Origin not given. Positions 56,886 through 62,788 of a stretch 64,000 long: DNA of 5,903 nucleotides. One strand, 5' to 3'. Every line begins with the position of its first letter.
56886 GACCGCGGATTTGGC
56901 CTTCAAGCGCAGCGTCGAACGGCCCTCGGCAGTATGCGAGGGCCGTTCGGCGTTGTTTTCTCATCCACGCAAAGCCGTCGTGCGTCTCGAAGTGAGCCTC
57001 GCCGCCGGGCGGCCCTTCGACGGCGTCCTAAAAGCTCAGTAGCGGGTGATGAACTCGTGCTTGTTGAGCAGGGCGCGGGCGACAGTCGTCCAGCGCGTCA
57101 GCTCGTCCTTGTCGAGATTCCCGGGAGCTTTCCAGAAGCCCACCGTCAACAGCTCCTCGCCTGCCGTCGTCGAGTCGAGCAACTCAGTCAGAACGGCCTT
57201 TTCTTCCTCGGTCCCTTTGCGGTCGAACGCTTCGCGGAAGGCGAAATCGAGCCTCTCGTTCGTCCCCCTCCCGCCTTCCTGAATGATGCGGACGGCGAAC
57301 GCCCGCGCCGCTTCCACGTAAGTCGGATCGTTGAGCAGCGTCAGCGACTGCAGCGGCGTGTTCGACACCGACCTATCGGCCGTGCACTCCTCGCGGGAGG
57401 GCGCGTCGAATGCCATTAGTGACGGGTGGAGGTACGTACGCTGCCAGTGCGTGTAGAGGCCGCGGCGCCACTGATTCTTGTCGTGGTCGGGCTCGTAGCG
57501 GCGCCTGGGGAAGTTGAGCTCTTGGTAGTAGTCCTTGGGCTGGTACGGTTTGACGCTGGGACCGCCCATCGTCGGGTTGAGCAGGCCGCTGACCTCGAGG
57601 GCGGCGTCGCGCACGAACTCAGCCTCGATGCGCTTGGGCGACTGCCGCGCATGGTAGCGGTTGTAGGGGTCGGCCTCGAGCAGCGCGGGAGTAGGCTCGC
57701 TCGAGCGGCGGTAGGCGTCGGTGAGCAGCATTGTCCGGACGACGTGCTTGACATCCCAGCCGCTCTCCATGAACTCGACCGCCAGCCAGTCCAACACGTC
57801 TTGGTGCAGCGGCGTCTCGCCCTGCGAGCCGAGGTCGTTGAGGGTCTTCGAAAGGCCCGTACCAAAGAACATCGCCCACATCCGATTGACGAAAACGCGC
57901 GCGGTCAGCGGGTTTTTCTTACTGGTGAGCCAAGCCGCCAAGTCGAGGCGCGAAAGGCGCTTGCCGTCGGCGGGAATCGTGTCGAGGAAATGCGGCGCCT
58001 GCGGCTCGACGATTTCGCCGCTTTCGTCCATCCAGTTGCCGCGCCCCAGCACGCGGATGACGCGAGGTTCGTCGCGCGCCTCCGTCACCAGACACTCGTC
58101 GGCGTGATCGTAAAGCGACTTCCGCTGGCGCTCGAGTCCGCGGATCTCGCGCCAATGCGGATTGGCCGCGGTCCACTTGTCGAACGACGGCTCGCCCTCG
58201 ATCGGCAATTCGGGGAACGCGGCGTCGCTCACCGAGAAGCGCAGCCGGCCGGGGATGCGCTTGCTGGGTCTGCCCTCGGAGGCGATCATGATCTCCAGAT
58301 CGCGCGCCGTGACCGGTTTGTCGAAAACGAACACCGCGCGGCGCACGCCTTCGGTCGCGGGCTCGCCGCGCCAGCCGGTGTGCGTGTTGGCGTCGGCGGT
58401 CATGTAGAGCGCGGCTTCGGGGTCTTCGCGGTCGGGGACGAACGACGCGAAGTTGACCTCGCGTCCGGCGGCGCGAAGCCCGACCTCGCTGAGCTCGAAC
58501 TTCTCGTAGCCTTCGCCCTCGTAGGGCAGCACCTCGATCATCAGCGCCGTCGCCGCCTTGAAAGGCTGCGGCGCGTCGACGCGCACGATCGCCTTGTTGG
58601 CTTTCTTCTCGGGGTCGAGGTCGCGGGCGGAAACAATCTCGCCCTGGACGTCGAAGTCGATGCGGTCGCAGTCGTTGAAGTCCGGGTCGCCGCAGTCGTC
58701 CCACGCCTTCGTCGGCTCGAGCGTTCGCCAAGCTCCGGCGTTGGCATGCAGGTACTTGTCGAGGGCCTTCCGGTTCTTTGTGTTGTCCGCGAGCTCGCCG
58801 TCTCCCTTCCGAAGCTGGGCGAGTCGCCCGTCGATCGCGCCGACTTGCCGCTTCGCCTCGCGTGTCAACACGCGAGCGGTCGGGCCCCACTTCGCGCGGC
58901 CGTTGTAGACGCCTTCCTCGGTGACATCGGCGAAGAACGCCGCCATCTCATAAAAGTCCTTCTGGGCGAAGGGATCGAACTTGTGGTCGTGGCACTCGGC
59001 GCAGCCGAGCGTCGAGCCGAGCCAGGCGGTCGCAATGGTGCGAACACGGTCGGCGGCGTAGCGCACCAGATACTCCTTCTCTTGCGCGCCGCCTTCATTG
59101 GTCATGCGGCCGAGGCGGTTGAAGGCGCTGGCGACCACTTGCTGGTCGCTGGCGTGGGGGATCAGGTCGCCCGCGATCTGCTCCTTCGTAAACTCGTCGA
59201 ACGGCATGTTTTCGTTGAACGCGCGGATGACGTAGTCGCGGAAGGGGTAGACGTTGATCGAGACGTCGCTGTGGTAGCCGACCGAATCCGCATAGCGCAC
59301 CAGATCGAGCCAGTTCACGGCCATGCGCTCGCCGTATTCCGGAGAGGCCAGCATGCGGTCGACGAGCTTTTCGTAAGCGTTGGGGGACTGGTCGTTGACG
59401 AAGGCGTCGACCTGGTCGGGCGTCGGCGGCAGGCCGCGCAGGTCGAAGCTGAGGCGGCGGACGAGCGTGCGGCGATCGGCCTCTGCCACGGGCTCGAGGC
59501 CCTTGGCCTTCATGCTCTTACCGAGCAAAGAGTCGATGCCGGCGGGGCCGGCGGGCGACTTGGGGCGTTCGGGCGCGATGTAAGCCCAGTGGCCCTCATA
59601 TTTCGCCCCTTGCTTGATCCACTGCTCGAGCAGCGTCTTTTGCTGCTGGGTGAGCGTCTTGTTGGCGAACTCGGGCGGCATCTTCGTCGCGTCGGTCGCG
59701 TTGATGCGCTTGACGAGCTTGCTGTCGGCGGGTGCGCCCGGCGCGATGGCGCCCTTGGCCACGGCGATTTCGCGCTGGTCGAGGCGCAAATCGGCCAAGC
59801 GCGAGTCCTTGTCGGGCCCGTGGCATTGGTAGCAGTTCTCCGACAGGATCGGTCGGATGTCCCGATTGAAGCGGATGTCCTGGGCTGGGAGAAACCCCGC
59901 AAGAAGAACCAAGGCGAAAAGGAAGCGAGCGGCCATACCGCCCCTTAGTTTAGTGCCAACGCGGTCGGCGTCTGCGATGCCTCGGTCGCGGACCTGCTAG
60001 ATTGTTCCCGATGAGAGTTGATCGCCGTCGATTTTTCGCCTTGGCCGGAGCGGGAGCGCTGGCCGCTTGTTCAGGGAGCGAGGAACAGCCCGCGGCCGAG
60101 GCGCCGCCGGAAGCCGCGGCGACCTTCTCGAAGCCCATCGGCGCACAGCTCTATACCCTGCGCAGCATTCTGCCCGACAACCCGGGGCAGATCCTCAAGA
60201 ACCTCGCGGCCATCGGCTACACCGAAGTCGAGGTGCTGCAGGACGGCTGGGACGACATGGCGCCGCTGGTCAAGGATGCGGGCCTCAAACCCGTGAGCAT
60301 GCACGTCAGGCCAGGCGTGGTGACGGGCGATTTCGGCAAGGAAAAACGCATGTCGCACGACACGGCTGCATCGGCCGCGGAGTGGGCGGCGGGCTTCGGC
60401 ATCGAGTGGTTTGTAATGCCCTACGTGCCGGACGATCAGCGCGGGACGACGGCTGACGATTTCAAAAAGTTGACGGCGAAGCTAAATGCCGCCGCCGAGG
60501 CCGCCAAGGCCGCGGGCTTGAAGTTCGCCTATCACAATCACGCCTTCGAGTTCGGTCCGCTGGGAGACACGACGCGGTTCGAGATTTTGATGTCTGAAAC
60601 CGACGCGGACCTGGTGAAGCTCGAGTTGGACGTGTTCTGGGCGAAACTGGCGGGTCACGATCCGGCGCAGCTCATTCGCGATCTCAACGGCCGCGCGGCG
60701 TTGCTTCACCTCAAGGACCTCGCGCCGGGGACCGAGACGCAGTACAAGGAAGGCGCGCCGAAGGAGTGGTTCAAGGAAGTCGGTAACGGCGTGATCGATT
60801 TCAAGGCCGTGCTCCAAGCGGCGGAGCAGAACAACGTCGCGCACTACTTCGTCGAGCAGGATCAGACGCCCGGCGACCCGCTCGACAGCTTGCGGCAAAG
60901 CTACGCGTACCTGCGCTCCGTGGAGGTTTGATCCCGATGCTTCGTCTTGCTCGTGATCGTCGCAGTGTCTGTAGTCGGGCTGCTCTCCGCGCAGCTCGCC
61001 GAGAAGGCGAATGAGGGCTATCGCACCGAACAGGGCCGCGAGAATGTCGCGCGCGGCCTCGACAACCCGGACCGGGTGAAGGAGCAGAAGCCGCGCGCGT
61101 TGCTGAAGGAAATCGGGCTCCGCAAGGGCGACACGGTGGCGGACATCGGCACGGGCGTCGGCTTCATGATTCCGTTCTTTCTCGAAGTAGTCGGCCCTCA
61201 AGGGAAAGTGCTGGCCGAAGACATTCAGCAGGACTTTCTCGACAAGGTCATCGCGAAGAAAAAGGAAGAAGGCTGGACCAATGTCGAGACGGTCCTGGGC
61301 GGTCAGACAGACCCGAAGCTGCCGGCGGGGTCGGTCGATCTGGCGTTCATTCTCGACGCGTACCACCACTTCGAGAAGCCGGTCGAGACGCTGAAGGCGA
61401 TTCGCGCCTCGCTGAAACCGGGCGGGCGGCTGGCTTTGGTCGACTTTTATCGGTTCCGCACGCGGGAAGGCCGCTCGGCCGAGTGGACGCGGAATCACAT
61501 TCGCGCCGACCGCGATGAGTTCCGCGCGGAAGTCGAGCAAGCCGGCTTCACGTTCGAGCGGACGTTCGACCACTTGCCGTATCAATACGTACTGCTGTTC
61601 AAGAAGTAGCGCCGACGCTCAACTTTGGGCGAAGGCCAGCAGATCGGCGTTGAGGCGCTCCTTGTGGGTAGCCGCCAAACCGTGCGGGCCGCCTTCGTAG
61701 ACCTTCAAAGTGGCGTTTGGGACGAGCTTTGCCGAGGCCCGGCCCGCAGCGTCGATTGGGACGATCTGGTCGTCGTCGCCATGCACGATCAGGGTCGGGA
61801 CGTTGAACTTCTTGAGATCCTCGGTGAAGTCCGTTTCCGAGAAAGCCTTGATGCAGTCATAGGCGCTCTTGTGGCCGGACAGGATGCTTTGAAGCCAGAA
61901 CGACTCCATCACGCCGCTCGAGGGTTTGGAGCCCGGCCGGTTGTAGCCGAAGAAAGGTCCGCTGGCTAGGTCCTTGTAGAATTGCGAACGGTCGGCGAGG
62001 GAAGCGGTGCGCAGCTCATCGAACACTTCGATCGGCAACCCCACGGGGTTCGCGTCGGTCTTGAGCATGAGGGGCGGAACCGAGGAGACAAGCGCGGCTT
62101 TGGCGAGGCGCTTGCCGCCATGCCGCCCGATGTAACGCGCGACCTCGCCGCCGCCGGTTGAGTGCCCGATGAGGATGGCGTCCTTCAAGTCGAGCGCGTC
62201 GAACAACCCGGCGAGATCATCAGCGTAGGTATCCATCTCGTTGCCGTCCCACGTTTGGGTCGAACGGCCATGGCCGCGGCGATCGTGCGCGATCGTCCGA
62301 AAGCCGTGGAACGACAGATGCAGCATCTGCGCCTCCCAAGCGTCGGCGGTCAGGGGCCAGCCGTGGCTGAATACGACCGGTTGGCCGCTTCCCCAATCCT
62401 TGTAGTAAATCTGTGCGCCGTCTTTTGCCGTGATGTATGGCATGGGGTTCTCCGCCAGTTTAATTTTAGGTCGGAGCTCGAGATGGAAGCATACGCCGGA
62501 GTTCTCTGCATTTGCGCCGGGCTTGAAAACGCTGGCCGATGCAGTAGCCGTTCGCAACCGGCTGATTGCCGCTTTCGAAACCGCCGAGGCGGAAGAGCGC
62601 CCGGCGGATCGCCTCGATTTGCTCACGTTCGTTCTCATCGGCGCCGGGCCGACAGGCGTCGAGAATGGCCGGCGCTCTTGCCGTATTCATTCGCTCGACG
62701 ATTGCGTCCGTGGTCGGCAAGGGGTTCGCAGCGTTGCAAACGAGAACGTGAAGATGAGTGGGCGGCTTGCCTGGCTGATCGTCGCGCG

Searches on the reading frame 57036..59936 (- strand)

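Call 87: search_protein_families(library=pfam, proteins=[window:57036-59936:-])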
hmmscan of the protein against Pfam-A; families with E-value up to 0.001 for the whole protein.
window:57036-59936:- (966 aa): 3 families
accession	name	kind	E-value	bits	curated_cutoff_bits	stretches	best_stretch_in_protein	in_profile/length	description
PF07587.16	PSD1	-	2.1e-95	319.3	28.5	1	663-919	2-243/244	Protein of unknown function (DUF1553)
PF07583.16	PSCyt2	-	5e-83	278.6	29.8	1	134-339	2-208/209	Protein of unknown function (DUF1549)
PF07635.16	PSCyt1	-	2.9e-11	44.2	22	1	35-89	1-58/59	Planctomycete cytochrome C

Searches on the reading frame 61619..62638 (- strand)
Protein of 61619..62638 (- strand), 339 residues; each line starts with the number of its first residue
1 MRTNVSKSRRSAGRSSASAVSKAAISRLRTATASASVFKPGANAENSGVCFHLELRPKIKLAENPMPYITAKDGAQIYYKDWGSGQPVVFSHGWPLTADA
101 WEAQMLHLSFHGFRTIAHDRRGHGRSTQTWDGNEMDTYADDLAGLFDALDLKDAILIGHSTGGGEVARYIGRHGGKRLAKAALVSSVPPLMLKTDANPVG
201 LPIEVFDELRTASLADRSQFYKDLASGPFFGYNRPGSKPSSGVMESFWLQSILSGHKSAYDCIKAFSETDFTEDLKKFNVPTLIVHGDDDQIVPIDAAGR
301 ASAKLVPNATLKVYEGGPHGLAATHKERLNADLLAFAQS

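Call 87: search_protein_families(library=pfam, proteins=[window:61619-62638:-])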
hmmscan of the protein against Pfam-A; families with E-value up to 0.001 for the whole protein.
window:61619-62638:- (339 aa): 5 families
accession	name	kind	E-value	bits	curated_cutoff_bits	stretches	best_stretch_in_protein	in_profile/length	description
PF00561.26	Abhydrolase_1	-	4.8e-31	108.7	25.8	1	87-320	2-239/245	alpha/beta hydrolase fold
PF12146.15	Hydrolase_4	-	1.1e-22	81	27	2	88-190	7-111/239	Serine aminopeptidase, S33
PF12697.13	Abhydrolase_6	-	1.7e-20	75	26.3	1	88-328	1-213/217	Alpha/beta hydrolase family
PF00326.27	Peptidase_S9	-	0.00011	22.2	22.6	1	263-338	129-207/213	Prolyl oligopeptidase family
PF12695.13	Abhydrolase_5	-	0.00032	21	27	0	272-320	93-141/164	Alpha/beta hydrolase family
